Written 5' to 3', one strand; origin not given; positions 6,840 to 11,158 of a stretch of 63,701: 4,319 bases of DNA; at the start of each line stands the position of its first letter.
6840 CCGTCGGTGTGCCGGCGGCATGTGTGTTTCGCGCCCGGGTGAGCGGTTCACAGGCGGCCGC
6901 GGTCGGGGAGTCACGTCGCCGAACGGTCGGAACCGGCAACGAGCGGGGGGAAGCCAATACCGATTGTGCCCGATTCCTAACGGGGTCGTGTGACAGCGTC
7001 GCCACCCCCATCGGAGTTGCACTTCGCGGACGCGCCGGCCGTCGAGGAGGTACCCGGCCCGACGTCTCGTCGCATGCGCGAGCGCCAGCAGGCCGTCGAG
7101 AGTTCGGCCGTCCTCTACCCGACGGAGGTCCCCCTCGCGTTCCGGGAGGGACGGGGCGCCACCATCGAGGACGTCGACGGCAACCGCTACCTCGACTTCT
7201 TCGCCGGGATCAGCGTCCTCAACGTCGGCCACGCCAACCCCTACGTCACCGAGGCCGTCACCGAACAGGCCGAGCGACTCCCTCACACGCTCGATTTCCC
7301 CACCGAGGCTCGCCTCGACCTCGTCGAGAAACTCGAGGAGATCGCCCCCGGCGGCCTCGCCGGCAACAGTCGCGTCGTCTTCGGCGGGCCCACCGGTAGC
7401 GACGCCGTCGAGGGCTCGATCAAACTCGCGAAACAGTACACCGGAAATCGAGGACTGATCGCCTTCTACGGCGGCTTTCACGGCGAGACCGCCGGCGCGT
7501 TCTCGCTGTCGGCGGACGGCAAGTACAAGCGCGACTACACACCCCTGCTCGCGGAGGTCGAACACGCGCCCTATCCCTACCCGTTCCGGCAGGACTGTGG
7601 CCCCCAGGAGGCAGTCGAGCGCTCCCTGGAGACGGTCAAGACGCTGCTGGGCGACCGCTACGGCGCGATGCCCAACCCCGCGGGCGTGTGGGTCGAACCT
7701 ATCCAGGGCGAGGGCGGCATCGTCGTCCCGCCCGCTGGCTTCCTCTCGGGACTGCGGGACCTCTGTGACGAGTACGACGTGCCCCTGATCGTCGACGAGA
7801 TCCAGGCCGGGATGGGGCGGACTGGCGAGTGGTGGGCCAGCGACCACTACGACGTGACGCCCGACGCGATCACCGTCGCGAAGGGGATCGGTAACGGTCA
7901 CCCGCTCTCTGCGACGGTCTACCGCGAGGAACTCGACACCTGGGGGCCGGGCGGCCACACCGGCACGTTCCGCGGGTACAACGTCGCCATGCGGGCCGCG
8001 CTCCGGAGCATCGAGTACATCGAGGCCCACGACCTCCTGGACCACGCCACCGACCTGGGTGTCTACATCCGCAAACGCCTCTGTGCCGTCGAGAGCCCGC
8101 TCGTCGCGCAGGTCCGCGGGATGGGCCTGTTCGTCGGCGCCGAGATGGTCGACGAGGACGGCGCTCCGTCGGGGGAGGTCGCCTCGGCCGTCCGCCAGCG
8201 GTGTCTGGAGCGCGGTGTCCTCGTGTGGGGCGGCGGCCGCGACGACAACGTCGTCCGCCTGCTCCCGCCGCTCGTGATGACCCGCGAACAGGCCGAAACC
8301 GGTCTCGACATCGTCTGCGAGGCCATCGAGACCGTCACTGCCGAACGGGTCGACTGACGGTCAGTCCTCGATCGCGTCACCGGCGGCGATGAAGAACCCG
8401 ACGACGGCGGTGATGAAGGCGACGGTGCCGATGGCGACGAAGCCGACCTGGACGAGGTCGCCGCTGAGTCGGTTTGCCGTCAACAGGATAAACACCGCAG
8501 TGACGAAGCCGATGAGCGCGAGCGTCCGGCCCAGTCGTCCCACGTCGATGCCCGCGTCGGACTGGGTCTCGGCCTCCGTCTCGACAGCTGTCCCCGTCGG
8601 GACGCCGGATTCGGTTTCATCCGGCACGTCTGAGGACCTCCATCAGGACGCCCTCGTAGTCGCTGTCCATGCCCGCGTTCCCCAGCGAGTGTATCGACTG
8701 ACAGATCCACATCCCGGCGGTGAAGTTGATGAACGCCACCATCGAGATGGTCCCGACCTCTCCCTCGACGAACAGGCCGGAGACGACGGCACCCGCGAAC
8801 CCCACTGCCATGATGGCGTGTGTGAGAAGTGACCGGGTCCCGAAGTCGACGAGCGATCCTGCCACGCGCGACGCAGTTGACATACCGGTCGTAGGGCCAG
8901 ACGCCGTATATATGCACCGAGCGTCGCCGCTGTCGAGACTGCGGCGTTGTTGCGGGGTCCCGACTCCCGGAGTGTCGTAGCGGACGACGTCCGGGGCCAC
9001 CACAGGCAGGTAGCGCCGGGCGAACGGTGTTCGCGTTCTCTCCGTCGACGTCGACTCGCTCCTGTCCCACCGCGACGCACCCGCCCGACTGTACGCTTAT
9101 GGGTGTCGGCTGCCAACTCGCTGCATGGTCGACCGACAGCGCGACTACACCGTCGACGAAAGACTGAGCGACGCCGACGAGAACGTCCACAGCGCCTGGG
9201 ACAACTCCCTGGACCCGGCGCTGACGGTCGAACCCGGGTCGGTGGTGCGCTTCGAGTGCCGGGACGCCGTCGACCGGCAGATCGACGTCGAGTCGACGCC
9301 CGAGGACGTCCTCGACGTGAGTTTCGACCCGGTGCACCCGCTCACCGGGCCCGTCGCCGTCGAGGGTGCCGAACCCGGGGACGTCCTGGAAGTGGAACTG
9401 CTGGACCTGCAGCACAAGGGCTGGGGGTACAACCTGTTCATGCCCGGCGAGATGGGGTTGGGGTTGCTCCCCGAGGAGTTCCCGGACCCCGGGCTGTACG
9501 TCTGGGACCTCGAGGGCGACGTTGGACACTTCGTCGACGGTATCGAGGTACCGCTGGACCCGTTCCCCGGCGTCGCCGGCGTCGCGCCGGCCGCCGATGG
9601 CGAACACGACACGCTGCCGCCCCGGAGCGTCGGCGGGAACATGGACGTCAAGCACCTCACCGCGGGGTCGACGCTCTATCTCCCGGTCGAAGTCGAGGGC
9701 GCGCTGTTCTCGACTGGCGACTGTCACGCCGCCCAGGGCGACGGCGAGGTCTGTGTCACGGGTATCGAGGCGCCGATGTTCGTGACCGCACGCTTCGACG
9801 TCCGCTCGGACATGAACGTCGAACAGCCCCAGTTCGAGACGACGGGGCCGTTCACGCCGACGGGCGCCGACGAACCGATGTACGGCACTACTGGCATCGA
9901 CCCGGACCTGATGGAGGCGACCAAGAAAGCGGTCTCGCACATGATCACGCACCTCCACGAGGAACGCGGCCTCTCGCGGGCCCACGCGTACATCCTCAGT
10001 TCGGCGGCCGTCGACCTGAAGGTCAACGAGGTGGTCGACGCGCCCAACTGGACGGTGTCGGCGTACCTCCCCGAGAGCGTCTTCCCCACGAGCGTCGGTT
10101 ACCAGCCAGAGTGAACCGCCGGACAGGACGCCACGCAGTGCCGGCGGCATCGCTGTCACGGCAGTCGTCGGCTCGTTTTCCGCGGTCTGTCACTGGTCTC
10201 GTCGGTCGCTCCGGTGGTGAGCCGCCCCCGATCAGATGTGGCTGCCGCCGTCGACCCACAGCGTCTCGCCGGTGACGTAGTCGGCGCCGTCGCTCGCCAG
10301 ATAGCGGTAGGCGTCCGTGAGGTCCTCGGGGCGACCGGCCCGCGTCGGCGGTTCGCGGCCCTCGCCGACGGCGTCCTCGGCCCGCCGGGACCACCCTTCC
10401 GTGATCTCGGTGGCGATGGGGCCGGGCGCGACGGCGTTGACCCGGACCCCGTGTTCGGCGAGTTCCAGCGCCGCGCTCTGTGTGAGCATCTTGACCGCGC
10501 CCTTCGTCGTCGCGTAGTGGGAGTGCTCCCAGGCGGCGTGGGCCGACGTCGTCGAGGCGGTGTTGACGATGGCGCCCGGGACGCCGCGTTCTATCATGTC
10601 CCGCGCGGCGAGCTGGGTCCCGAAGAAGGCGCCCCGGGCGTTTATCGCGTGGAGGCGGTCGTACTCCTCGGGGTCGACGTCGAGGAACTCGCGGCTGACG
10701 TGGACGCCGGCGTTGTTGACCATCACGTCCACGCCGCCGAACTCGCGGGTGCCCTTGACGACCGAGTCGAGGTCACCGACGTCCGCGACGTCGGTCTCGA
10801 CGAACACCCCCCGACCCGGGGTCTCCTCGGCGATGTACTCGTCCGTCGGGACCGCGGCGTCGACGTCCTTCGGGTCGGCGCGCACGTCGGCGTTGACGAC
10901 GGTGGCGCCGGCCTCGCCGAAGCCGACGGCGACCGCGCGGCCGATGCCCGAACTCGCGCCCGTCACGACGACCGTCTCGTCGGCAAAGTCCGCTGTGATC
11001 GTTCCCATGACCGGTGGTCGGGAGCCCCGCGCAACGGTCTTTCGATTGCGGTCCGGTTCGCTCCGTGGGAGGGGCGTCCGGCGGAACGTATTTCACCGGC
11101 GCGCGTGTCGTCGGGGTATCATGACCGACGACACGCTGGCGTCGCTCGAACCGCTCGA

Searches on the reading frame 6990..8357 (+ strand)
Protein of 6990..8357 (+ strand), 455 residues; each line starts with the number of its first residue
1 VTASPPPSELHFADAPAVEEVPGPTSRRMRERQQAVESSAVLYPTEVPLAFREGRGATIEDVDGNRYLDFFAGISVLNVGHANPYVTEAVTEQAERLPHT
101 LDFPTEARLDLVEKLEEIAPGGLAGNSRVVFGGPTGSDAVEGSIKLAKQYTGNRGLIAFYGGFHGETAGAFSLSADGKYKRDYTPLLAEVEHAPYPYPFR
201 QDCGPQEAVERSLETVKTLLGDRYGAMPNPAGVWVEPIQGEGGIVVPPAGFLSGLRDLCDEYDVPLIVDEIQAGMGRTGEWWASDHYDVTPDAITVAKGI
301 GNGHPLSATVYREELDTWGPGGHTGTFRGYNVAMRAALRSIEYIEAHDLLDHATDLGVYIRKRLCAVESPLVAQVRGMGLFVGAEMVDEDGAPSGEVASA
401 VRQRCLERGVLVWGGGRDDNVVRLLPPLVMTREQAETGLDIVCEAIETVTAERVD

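Call 42: search_protein_families(library=pfam, proteins=[window:6990-8357:+], max_evalue=0.001)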
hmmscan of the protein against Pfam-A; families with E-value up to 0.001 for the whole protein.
window:6990-8357:+ (455 aa): 1 family
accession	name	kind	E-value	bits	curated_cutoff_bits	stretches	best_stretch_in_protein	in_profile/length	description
PF00202.27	Aminotran_3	-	1.2e-100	337.5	30.5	1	47-445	9-402/403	Aminotransferase class-III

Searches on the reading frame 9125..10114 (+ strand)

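Call 42: search_protein_families(library=pfam, proteins=[window:9125-10114:+], max_evalue=0.001)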
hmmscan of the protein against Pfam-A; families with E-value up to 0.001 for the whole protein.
window:9125-10114:+ (329 aa): 1 family
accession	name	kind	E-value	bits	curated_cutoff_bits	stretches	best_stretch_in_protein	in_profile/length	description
PF03069.20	FmdA_AmdA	-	1.3e-69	235.4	27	2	161-320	201-371/373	Acetamidase/Formamidase family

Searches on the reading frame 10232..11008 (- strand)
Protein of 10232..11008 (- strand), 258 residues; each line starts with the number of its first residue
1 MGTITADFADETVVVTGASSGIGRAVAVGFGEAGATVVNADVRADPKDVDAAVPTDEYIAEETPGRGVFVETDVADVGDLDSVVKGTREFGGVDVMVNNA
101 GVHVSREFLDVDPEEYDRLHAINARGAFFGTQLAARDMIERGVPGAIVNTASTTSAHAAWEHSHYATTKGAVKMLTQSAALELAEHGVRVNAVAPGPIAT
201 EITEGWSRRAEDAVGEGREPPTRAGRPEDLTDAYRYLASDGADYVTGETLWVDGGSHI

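Call 43: search_protein_families(library=pfam, proteins=[window:10232-11008:-], max_evalue=0.001)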
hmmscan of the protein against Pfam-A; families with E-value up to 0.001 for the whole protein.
window:10232-11008:- (258 aa): 4 families
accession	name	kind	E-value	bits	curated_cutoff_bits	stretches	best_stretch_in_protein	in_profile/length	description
PF13561.12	adh_short_C2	-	8.3e-56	189.6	27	1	17-257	1-236/236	Enoyl-(Acyl carrier protein) reductase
PF00106.31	adh_short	-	4.9e-46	157.1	26.6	1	12-207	2-191/195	short chain dehydrogenase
PF08659.16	KR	-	0.00033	21.1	22.6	1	12-172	2-156/180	KR domain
PF23441.1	SDR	-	0.00079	19.3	27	0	8-256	5-255/258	SDR-like rossmann domain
